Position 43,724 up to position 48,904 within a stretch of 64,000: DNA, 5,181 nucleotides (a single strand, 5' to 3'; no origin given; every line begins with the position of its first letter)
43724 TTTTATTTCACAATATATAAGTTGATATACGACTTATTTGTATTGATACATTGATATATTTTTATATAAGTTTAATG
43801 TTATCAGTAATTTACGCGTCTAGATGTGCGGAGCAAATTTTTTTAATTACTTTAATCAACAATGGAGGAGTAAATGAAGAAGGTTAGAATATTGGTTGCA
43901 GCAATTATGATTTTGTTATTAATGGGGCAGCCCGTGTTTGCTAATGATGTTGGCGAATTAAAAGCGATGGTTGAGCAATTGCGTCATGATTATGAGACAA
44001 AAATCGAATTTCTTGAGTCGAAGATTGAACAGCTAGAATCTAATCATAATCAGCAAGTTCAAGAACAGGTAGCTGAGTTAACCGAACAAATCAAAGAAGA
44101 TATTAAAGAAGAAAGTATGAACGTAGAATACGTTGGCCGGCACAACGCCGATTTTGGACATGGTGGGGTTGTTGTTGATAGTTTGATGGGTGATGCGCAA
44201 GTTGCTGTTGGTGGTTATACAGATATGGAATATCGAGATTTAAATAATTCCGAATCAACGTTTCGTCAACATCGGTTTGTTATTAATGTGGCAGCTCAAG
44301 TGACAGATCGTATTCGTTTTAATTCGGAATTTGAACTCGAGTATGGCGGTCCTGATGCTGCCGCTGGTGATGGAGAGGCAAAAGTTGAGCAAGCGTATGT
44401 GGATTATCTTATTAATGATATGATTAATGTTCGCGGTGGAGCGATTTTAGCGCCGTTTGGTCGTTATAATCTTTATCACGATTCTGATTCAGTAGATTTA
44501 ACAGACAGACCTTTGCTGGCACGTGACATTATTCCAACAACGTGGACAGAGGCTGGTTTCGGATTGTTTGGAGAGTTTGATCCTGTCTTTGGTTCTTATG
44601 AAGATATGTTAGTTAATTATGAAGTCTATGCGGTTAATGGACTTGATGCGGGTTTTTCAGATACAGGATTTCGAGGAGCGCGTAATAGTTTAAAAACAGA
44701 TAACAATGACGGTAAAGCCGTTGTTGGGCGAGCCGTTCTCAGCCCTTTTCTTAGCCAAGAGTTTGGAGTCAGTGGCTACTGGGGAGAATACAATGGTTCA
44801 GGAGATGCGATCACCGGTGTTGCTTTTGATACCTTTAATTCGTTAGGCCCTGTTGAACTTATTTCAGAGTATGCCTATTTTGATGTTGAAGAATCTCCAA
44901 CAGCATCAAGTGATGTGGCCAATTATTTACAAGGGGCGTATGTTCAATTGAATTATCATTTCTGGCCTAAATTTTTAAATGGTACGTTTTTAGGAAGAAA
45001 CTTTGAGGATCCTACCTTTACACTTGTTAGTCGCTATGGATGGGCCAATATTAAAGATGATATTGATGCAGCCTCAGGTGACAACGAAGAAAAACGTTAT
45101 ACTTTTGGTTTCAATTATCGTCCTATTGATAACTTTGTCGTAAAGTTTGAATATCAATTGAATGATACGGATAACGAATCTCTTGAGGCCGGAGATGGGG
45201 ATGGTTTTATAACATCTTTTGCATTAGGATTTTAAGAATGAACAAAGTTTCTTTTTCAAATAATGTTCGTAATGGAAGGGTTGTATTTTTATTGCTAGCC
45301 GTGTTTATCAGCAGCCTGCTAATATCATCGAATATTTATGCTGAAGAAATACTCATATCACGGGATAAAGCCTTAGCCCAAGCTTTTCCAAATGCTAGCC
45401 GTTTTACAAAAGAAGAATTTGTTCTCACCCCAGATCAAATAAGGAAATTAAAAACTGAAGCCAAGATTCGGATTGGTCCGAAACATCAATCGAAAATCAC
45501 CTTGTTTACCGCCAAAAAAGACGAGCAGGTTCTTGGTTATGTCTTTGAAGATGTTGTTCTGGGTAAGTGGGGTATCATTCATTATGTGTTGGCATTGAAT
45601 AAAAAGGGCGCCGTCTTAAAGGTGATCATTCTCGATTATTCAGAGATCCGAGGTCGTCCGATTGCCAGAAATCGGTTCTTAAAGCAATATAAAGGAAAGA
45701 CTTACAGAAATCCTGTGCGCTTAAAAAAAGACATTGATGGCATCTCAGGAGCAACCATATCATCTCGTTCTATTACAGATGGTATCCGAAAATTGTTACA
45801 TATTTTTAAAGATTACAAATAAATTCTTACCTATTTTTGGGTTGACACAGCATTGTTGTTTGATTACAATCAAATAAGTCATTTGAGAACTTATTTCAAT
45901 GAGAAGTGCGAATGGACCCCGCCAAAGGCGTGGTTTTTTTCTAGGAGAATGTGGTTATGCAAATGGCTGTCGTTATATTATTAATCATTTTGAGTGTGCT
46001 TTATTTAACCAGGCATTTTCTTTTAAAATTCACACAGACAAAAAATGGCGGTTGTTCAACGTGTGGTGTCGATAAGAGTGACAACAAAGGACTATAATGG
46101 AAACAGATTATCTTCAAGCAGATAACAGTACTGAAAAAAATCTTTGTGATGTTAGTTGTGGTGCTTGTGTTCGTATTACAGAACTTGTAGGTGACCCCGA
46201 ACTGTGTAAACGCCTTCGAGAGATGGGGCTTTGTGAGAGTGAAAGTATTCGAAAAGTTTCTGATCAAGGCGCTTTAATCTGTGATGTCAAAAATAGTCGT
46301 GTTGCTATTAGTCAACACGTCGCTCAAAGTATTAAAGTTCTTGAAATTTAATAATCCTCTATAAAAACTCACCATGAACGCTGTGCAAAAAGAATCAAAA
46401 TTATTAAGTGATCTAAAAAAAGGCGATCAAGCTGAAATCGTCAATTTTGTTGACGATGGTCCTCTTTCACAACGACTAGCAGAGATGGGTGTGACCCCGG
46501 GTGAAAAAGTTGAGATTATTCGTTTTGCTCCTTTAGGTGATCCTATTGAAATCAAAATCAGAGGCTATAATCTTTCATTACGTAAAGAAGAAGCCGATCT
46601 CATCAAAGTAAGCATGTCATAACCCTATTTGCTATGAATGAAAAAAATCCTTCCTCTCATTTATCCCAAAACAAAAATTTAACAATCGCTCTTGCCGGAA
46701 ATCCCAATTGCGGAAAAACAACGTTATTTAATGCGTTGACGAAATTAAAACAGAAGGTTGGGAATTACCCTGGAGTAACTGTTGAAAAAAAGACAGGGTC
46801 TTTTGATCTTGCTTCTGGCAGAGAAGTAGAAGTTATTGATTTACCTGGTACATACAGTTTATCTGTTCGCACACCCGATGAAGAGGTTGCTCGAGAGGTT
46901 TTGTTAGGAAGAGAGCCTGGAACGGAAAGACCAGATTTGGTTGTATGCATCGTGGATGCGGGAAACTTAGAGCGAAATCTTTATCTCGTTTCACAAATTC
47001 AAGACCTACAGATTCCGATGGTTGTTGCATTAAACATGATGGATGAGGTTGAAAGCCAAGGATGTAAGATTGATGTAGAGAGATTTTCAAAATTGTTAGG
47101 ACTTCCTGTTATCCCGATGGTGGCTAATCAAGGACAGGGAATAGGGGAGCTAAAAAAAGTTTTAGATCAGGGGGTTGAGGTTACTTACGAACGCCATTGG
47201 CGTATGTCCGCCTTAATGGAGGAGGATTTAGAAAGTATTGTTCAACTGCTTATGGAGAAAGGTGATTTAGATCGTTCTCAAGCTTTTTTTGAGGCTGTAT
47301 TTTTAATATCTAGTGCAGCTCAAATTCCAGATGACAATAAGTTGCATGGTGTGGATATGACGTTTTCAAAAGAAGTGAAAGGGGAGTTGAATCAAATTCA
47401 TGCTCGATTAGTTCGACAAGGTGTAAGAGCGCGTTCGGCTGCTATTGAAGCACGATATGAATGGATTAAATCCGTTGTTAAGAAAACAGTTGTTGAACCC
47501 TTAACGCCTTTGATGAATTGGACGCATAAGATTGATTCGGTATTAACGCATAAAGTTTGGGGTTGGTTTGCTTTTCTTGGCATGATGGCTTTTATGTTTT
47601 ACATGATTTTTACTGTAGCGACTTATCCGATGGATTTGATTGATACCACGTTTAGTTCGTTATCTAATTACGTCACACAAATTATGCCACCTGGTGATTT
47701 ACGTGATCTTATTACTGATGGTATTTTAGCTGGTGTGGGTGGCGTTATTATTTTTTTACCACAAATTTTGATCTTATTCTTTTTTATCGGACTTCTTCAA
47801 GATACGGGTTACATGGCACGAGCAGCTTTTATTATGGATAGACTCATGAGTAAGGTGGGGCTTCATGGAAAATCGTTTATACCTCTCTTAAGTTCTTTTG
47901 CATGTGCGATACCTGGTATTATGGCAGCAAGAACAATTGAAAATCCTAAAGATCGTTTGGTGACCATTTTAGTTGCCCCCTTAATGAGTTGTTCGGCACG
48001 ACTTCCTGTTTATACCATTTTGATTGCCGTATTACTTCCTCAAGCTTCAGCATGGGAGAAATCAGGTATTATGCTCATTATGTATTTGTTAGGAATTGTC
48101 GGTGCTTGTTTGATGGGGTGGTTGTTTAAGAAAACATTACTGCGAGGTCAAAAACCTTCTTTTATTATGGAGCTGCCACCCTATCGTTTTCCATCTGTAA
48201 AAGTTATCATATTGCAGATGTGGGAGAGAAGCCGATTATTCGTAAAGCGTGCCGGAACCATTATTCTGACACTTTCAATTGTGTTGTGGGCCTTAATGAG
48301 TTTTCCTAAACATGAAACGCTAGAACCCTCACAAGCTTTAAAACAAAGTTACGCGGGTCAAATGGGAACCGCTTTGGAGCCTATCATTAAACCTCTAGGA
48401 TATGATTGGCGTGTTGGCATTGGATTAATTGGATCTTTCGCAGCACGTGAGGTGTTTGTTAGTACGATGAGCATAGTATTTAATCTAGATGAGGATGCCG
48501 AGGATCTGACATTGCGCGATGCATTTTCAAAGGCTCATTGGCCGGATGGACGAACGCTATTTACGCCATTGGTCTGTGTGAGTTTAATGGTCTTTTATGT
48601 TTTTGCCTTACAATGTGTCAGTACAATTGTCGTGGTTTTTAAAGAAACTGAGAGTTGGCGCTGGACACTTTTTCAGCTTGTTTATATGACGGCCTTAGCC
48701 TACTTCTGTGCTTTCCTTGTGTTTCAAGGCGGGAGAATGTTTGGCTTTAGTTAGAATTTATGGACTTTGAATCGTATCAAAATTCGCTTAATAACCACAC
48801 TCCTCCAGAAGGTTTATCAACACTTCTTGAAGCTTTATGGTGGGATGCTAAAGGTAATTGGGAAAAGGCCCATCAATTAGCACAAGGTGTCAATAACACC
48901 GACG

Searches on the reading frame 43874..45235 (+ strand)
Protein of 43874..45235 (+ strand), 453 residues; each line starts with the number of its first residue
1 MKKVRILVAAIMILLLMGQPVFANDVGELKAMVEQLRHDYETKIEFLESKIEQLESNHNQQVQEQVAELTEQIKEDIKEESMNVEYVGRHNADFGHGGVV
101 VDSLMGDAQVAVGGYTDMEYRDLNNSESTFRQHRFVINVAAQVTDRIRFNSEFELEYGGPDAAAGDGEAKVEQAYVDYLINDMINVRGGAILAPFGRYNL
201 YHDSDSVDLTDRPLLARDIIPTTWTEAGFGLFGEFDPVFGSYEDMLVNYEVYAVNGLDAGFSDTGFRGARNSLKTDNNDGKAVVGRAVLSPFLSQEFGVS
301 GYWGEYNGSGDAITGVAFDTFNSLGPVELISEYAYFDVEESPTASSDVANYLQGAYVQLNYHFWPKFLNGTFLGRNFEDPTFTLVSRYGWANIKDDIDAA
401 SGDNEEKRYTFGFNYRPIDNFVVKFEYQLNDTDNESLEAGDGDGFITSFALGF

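Call 65: search_protein_families(library=pfam, proteins=[window:43874-45235:+], max_evalue=0.00001)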
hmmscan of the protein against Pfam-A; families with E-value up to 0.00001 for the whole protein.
window:43874-45235:+ (453 aa): 1 family
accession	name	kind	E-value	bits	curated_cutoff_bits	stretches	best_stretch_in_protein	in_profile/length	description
PF07396.17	Porin_O_P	-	1.1e-13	51.6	20.9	1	115-312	11-190/370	Phosphate-selective porin O and P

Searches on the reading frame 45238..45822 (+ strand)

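Call 65: search_protein_families(library=pfam, proteins=[window:45238-45822:+], max_evalue=0.00001)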
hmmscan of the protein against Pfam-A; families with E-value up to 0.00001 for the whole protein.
window:45238-45822:+ (194 aa): 1 family
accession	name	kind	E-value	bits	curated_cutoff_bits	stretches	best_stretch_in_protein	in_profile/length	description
PF04205.19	FMN_bind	-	8e-11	42.9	22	1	109-187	1-76/77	FMN-binding domain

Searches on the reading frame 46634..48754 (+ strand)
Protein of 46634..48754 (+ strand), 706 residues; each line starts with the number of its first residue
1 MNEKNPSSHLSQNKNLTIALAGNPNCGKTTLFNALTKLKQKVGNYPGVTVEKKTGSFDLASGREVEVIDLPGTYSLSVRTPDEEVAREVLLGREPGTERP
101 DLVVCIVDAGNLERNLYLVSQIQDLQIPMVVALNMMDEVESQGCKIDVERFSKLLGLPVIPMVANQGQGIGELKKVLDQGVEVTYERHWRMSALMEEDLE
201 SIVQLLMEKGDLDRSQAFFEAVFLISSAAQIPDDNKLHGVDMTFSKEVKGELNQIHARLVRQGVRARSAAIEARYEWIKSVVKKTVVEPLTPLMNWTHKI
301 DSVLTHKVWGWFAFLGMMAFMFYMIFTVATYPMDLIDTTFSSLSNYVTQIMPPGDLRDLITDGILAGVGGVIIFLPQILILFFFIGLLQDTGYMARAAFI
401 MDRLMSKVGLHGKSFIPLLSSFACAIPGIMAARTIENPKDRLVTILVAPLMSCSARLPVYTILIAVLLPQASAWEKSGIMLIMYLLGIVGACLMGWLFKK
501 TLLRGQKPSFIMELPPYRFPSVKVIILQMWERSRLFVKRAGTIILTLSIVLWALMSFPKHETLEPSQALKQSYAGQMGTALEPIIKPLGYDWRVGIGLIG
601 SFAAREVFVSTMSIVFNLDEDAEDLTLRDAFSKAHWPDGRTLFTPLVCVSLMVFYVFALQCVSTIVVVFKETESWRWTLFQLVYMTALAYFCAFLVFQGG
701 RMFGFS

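Call 65: search_protein_families(library=pfam, proteins=[window:46634-48754:+], max_evalue=0.00001)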
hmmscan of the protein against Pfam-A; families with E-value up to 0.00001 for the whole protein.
window:46634-48754:+ (706 aa): 5 families
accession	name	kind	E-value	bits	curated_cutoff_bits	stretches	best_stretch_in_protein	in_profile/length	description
PF02421.24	FeoB_N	-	4.8e-62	208.5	27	1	17-175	2-154/156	Ferrous iron transport protein B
PF07670.19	Gate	-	8.8e-38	129.4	29.6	2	372-463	2-100/104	Nucleoside recognition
PF07664.17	FeoB_C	-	1.6e-21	76.2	26.6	1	480-532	1-54/54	Ferrous iron transport protein B C terminus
PF01926.29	MMR_HSR1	-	5.8e-19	68.7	21.9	1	17-134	1-112/113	50S ribosome-binding GTPase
PF00009.33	GTP_EFTU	-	1.1e-06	28.8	26.5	0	45-180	52-185/188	Elongation factor Tu GTP binding domain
